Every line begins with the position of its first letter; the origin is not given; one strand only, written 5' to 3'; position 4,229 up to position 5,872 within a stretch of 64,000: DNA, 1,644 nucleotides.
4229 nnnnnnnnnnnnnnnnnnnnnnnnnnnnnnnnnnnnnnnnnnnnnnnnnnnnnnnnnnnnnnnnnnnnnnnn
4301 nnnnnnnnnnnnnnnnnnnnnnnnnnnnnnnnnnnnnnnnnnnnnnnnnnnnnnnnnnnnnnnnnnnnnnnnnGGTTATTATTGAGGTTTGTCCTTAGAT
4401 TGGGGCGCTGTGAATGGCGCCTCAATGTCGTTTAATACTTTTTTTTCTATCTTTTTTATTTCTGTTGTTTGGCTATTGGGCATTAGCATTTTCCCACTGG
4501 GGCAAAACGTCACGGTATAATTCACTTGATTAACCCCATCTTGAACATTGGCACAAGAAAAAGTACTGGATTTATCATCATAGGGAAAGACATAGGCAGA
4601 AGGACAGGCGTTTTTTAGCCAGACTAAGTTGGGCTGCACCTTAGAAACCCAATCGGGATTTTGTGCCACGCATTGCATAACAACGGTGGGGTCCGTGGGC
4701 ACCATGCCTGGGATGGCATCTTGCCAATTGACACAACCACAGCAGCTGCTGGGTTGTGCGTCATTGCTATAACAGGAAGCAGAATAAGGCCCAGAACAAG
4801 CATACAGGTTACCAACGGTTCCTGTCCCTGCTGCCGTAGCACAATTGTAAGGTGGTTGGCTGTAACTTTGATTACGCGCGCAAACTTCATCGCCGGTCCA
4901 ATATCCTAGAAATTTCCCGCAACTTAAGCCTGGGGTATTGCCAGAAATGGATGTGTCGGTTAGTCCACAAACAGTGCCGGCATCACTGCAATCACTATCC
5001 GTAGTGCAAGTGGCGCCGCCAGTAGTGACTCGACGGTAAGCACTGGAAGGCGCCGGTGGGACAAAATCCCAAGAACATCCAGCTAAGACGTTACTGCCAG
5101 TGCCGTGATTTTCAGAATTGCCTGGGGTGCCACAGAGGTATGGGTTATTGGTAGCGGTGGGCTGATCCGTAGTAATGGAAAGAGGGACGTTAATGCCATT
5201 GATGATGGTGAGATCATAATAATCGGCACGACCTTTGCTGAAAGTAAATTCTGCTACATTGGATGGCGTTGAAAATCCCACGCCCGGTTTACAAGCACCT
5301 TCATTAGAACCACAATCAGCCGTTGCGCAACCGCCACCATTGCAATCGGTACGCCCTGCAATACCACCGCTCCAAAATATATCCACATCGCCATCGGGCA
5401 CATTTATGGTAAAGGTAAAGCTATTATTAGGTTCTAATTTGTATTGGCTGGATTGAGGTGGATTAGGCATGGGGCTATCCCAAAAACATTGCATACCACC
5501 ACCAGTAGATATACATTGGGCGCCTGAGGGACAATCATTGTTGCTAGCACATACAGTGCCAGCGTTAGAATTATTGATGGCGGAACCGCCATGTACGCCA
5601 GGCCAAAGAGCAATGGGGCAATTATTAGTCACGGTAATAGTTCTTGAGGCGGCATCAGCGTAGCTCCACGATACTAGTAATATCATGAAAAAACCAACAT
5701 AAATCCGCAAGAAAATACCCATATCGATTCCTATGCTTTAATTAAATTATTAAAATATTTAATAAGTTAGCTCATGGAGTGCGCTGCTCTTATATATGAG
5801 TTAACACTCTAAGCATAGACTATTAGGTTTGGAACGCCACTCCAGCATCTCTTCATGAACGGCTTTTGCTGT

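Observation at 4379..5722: Secreted thaumatin-like (PR-5 family) protein in a bacterial chromosome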

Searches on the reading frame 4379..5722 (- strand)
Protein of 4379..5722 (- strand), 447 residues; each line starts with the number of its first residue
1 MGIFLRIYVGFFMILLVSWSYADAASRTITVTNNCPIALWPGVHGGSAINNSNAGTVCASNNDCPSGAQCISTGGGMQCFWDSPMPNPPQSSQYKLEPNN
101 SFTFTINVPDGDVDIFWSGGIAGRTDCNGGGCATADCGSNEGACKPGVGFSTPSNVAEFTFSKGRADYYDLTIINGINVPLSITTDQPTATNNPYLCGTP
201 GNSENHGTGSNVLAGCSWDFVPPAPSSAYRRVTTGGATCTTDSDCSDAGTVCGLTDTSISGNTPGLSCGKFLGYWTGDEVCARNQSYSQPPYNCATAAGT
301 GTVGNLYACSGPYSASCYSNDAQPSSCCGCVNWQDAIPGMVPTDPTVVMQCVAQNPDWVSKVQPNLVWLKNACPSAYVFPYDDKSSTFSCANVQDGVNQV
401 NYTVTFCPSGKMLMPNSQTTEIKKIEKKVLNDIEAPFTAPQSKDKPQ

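Call 3: search_protein_families(library=pfam, proteins=[window:4379-5722:-], max_evalue=1)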
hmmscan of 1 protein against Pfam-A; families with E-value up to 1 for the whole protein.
window:4379-5722:- (447 aa): 2 families
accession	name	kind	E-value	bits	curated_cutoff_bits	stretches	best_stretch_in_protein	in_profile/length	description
PF00314.23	Thaumatin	-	2.4e-19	70.3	27.4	2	90-245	21-149/209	Thaumatin family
PF01666.22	DX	-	0.0051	17.7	25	1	52-82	44-75/76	DX module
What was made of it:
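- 4379..5722 (-): Complete CDS, 447 aa plus stop: long thaumatin-like protein. Pfam PF00314 at 70.3 bits (call 3).
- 5438..5584 (-): Insert 1 (aa 47-95): 4-Cys loop (C58, C64, C70, C79), absent from canonical TLPs. Weak sub-threshold Pfam DX-module hit at aa 52-82 (call 3).
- Checked: the Pfam PF00314 model: E=2.4e-19, 70.3 bits against a gathering score of 27.4 (call 3).
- Pfam PF00314, E=2.4e-19, 70.3 bits against a cut-off of 27.4 (call 3).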

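Call 4: search_protein_families(library=ncbifam, proteins=[window:4379-5722:-], max_evalue=0.01)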
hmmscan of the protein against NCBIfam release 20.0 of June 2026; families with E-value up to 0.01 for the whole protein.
window:4379-5722:- (447 aa): 1 family
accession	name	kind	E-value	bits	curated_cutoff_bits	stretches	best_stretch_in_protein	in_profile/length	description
NF045527.1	LegT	equivalog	8.4e-60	203.1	1200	1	25-417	348-770/776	Dot/Icm T4SS effector LegT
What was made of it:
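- On LegT, Dot/Icm T4SS effector (NCBIfam NF045527, equivalog): 203.1 bits, matching only model positions 348-770 of 776 (call 4).
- NF045527 LegT matched over model positions 348-770 only (call 4). The only NCBIfam hit is 'Dot/Icm T4SS effector LegT' (E=8e-60, call 4). Only the C-terminal thaumatin part of the model is matched, and the N-terminal 345 residues of LegT are absent (call 4).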

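Call 5: search_solved_structures(query=window:4379-5722:-, max_evalue=1, show_alignments=2)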
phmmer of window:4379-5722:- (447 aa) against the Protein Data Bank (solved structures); distinct sequences matched with E-value up to 1: 26.
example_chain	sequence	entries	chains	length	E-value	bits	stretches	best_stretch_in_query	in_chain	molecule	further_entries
3zs3_A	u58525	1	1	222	9.5e-15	57.5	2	113-198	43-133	THAUMATIN-LIKE PROTEIN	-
2ahn_A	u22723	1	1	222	3.1e-13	52.5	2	102-192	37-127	Thaumatin-like protein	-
7p20_A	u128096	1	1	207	4.6e-09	38.8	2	102-186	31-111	Pathogenesis-related 5 protein Jun a 3.0101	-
2i0w_A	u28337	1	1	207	5.1e-09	38.7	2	99-190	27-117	Protein NP24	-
4l5h_A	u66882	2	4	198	7.9e-09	38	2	95-183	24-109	VVTL1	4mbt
1du5_A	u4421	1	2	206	3e-07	32.8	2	116-198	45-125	ZEAMATIN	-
1pcv_A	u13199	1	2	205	3.4e-07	32.6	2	103-190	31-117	osmotin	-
1aun_A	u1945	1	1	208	4.1e-07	32.3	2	121-190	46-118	PR-5D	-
7p22_A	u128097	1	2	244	1.1e-05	27.7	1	103-205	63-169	Thaumatin pathogenesis-like protein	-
6e0d_A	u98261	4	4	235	1.4e-05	27.3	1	99-184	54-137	Thaumatin I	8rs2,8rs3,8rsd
9fx4_A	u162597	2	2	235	2.4e-05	26.6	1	99-184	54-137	Thaumatin I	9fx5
1rqw_A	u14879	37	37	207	4.4e-05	25.7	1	99-184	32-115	thaumatin I | THAUMATIN ISOFORM B | THAUMATIN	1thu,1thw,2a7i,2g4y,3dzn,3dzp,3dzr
3aok_A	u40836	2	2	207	5.3e-05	25.4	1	99-184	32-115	Thaumatin-2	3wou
1lr2_A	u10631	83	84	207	5.5e-05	25.4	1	99-184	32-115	Thaumatin I | Thaumatin-1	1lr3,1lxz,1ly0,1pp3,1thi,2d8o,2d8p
2blr_A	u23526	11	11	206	6e-05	25.2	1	99-184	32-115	THAUMATIN I | THAUMATIN-I | Thaumatin-1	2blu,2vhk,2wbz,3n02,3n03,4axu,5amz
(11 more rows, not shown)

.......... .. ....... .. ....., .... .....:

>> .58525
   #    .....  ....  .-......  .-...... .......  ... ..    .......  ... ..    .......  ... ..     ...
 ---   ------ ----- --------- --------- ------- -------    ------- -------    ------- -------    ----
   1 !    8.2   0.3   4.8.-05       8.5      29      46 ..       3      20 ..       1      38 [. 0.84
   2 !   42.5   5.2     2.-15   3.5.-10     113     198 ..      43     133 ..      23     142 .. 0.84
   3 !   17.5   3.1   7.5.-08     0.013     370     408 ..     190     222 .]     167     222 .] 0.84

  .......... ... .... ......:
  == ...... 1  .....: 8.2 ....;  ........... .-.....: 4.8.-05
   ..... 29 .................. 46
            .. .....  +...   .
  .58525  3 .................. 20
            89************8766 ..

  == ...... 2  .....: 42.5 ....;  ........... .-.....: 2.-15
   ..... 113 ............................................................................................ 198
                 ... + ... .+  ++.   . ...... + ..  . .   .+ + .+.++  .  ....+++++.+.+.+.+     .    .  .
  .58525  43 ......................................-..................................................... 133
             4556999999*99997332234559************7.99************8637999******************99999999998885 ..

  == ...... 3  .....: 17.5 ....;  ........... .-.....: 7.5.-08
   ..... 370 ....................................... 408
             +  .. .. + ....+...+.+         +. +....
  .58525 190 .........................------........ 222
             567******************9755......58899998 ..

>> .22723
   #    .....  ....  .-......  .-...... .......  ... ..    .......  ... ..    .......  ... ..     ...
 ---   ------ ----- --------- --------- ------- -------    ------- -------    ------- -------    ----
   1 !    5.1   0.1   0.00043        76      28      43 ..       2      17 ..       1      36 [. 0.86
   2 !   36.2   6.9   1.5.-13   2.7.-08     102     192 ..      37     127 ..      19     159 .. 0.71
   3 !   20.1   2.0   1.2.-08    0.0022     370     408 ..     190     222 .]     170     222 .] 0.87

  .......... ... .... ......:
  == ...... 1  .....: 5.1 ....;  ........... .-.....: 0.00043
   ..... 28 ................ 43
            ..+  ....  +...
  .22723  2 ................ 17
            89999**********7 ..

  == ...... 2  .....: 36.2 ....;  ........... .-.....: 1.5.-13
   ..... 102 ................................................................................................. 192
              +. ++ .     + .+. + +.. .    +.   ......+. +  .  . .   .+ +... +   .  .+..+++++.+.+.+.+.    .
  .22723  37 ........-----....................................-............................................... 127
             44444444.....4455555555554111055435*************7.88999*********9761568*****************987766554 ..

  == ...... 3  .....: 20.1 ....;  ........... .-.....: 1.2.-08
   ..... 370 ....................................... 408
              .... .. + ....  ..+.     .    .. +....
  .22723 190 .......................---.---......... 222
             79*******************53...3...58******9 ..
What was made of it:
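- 5132..5437 (-): Core beta-sandwich plus domain III (aa 96-197): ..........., CATADC, AEFTF, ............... Cleft residues R124, E158, D167, D170; N175 stands in place of the canonical Asp. Best HMMER stretch to Mal d 2 and Pru av 2 (call 5).
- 4499..4600 (-): C-terminal TLP strands (aa 375-408): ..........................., with D382/D383, C390 and C407. Aligns to the plant TLP C-termini (call 5).
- On Thaumatin family (Pfam PF00314 / PR-5 / TLP fold): 70.3 bits against a gathering score of 27.4, E=2.4e-19, in two stretches (call 3). phmmer to 21 TLP chains in the PDB (call 5).
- Checked: HMMER against plant TLP structures (call 5);
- phmmer to Mal d 2 and Pru av 2, E=1e-14 and 3e-13 (call 5).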

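Call 6: find_homologous_proteins(query=window:4379-5722:-, max_evalue=0.001)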
Query window:4379-5722:- (447 aa): 69 proteins with E <= 0.001 among 3108 candidates.
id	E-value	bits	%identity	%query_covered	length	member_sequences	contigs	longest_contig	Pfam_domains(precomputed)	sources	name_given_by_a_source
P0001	0.0e+0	1049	100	100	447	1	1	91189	PF00314.23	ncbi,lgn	-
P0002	8.8e-86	307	42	93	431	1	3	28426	PF00314.23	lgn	-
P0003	5.1e-83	298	42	94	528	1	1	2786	PF00314.23,PF22184.3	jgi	jgi:hypothetical protein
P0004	3.1e-80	288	43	88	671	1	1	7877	PF00314.23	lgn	-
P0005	3.7e-80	288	43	88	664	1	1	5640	PF00314.23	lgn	-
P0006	1.9e-79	286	41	88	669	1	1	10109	PF00314.23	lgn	-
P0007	1.4e-78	283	43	87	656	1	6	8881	PF00314.23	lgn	-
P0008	9.0e-78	280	42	88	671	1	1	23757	PF00314.23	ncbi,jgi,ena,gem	-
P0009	1.6e-77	279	43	87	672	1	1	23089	PF00314.23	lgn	-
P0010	1.1e-76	277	42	88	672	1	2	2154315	PF00314.23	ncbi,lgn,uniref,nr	ncbi:thaumatin family protein [Aquicella lusitana]|uniref:Thaumatin family protein n=1 Tax=Aquicella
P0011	3.7e-75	272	41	88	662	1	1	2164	PF00314.23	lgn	-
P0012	9.1e-75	270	40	86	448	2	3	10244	PF00314.23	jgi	jgi:hypothetical protein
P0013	3.4e-72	262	41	87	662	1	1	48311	PF00314.23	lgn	-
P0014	1.1e-69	254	38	89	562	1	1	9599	PF00314.23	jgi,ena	-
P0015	3.8e-69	252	42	83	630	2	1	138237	PF00314.23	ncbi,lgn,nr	ncbi:MAG: thaumatin family protein [Gammaproteobacteria bacterium]|nr:thaumatin family protein [Gamm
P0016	5.8e-68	248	40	86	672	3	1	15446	PF00314.23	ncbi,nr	ncbi:MAG TPA: thaumatin family protein [Gammaproteobacteria bacterium]|nr:thaumatin family protein [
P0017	7.7e-68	248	37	92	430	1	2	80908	PF00314.23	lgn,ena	-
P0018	6.5e-67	244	40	89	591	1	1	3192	PF00314.23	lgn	-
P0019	1.3e-65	240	39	87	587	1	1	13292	PF00314.23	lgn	-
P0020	1.1e-63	234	39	86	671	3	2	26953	PF00314.23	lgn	-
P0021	2.1e-63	233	40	89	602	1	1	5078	PF00314.23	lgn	-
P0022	3.3e-63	232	37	88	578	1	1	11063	PF00314.23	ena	-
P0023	4.4e-63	232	38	87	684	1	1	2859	PF00314.23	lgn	-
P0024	4.8e-63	232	38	89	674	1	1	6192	PF00314.23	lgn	-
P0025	5.4e-63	232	39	88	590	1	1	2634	PF00314.23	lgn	-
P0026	4.5e-62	229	39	86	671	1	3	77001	PF00314.23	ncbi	-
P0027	6.7e-61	225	39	88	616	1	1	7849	PF00314.23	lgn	-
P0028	9.5e-61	224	39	92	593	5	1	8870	PF00314.23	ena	-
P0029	1.2e-60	224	35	89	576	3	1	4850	PF00314.23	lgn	-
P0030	4.4e-60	222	39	86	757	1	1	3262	PF00314.23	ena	-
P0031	1.1e-59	221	39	87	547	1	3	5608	PF00314.23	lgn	-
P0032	4.6e-58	215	37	86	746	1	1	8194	PF00314.23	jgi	jgi:hypothetical protein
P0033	5.9e-58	215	40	74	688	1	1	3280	PF00314.23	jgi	jgi:hypothetical protein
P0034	5.0e-57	212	34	89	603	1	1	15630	PF00314.23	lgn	-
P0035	1.9e-56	210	38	88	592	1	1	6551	PF00314.23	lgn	-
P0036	8.3e-56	208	36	90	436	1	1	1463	PF00314.23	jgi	-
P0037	8.8e-56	208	37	88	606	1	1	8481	PF00314.23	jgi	-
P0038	1.7e-55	207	38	88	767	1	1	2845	PF00314.23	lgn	-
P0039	4.0e-55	206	35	88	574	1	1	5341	PF00314.23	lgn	-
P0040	4.5e-55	205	36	86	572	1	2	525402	PF00314.23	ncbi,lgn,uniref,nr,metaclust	ncbi:thaumatin family protein [Legionella brunensis]|uniref:Thaumatin domain-containing protein n=1 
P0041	5.7e-53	199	37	89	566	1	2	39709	PF00314.23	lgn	-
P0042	7.0e-53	198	39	79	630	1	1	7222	PF00314.23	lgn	-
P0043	1.4e-52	197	36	86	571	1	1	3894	PF00314.23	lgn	-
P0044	2.2e-52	197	38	88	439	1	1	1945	PF00314.23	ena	-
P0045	1.9e-51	193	36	90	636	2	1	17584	PF00314.23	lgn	-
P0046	5.0e-51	192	36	87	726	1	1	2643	PF00314.23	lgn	-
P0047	6.6e-51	192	35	86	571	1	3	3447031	PF00314.23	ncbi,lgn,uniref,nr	ncbi:thaumatin family protein [Legionella hackeliae]|uniref:Thaumatin domain-containing protein n=1 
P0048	1.5e-50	191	37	85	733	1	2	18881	PF00314.23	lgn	-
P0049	4.8e-50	189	38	87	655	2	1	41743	PF00314.23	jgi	jgi:hypothetical protein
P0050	5.8e-50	189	35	90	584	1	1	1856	PF00314.23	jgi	jgi:hypothetical protein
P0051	3.5e-49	186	36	86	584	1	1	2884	PF00314.23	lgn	-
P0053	3.1e-47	180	34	86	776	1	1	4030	PF00314.23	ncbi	-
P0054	3.2e-47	180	34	91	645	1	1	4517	PF00314.23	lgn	-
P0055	7.9e-46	175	39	86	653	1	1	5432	PF00314.23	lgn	-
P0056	2.3e-45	173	36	89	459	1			PF00314.23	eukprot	eukprot:Phypoly_transcript_07792.p1 GENE.Phypoly_transcript_07792~~Phypoly_transcript_07792.p1 ORF t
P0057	6.6e-44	169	35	87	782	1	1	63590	PF00314.23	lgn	-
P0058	1.0e-43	168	35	89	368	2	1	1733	PF00314.23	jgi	jgi:hypothetical protein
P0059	5.1e-43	166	36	86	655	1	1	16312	PF00314.23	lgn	-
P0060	1.0e-42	165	36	86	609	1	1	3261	PF00314.23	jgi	jgi:hypothetical protein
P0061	2.1e-37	147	35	86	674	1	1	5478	PF00314.23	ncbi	-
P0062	3.4e-37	146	36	77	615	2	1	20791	PF00314.23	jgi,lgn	jgi:hypothetical protein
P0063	1.8e-35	141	31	87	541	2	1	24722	PF00314.23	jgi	jgi:hypothetical protein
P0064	1.0e-29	122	31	87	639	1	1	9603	PF00314.23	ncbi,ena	-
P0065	1.9e-27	114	34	68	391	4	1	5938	PF00314.23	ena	-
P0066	5.6e-24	103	33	68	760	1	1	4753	PF00314.23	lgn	-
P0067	2.9e-21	94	25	85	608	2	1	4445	PF00314.23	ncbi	ncbi:MAG: hypothetical protein ACPGJE_00870 [Wenzhouxiangellaceae bacterium]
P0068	6.4e-12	63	30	40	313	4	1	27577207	PF00314.23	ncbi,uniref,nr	ncbi:thaumatin-like protein 1 isoform X1 [Juglans microcarpa x Juglans regia]|uniref:thaumatin-like 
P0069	1.0e-9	56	26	41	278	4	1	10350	PF00314.23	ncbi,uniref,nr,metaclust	ncbi:PREDICTED: thaumatin-like protein 1b [Diuraphis noxia]|uniref:thaumatin-like protein 1b n=1 Tax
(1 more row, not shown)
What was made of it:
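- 69 homologues include Aquicella and Legionella 'thaumatin family protein' (call 6).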

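Call 8: list_cluster_members(proteins=[P0001, P0002, P0056, P0017])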
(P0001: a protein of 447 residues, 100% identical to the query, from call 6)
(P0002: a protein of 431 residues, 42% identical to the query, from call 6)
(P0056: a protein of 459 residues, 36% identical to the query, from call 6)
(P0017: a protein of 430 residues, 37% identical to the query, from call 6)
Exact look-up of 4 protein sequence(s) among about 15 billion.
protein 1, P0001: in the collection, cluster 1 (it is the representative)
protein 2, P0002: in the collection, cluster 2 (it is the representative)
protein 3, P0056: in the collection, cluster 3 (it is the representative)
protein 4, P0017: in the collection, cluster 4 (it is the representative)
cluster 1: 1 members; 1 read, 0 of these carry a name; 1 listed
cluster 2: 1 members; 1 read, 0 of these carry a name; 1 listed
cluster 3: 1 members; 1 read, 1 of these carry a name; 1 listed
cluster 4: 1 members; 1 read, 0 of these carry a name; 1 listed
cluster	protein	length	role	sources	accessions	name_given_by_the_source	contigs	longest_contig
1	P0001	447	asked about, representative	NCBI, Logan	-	-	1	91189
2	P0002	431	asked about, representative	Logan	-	-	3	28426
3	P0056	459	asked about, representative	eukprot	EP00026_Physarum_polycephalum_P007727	Phypoly_transcript_07792.p1 GENE.Phypoly_transcript_07792~~Phypoly_transcript_07792.p1 ...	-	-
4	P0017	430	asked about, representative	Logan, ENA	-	-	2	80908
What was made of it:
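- Tried and rejected: The cluster look-up gave no name (call 8).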

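Call 10: find_encoding_contigs(protein=P0001, flank=10000, max_places=4)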
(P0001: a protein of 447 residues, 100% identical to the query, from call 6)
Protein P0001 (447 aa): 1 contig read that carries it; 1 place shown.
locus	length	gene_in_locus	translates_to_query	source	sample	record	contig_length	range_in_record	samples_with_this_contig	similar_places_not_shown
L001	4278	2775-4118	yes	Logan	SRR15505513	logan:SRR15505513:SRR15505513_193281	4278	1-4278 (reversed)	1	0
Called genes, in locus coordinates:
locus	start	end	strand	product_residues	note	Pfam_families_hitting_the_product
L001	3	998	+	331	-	?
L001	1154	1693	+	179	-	PF00702:Hydrolase, PF08645:PNK3P, PF13419:HAD_2 (weak), PF13242:Hydrolase_like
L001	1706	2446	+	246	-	PF01553:Acyltransferase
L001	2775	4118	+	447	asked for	PF00314:Thaumatin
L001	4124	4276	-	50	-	?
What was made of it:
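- Tried and rejected: The contig look-up gave only a 4.3-kb Logan contig from SRR15505513 (call 10).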

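Call 12: find_related_loci(query=A1, collection=genome_contigs, flank=6000)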
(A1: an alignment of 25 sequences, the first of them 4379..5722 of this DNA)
Query A1 (447 aa) in genome_contigs; peptide patterns used: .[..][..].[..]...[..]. (x = any residue, [..] = any of these).
141 stretches matched a pattern; 138 encode a relative of the query (tblastn E <= 1e-3); the best 80 are kept; 80 distinct loci.
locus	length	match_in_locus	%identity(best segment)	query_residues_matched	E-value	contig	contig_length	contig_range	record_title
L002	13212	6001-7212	44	3-408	9e-91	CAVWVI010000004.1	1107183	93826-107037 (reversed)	MAG: Oligoflexia bacterium isolate MFD09671.bin.1.114 genome assembly, contig: contig_61949, whole genome shotgun sequen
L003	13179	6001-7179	44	11-408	2e-87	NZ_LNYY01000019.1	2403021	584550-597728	Legionella steelei strain IMVS3376 Lste_ctg019, whole genome shotgun sequence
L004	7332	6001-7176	41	5-410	1e-81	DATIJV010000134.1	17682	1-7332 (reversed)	MAG TPA_asm: Gammaproteobacteria bacterium isolate SMAG_U15700 k141_67600, whole genome shotgun sequence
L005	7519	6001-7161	40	11-412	2e-81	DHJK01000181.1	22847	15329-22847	MAG TPA_asm: Legionellales bacterium UBA4722 UBA4722_contig_2772, whole genome shotgun sequence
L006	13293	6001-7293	39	3-409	1e-80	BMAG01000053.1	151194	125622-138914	Gammaproteobacteria bacterium BBSC-SA01 DNA, sequence053, whole genome shotgun sequence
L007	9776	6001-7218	42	22-415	1e-80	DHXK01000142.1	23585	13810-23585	MAG TPA_asm: Legionellales bacterium UBA5158 UBA5158_contig_1543, whole genome shotgun sequence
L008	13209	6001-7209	42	43-411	4e-80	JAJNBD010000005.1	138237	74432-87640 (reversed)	MAG: Gammaproteobacteria bacterium isolate C_No_T20_A_bin.94 scaffold_39, whole genome shotgun sequence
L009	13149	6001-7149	41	23-411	3e-79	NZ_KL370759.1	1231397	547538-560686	Legionella wadsworthii DSM 21896 = ATCC 33877 BU07DRAFT_scaffold00001.1, whole genome shotgun sequence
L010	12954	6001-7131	43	23-408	9e-79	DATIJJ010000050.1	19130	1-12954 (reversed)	MAG TPA_asm: Gammaproteobacteria bacterium isolate SMAG_U15688 k141_242385, whole genome shotgun sequence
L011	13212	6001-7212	41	22-415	4e-78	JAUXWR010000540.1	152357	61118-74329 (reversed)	MAG: Legionella sp. isolate C15_metabat.bin.116 C15_k141_471556, whole genome shotgun sequence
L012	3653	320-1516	40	25-415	3e-78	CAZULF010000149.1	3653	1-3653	MAG TPA_asm: uncultured Legionellales bacterium isolate SRP199154_co2_51 genome assembly, contig: NODE_21205_length_3653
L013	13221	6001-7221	41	22-415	1e-77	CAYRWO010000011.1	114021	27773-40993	MAG TPA_asm: uncultured Legionella sp. isolate SRP062349_co2_249 genome assembly, contig: NODE_104_length_114021_cov_19.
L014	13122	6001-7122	43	26-410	5e-77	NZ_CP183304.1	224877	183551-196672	Legionella sp. D16C41 plasmid unnamed1, complete sequence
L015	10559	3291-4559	40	26-419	9e-77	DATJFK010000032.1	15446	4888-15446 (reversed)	MAG TPA_asm: Gammaproteobacteria bacterium isolate SMAG_U15458 k141_9460782, whole genome shotgun sequence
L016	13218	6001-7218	40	24-419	8e-77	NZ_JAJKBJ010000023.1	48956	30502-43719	Legionella maioricensis strain HCPI-6 Legionella_HCPI-6_23, whole genome shotgun sequence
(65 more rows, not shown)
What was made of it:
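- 138 genomic loci (call 12). Homologues occur in predatory or soil lineages: Oligoflexia, Myxococcota, Polyangiaceae (call 12).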
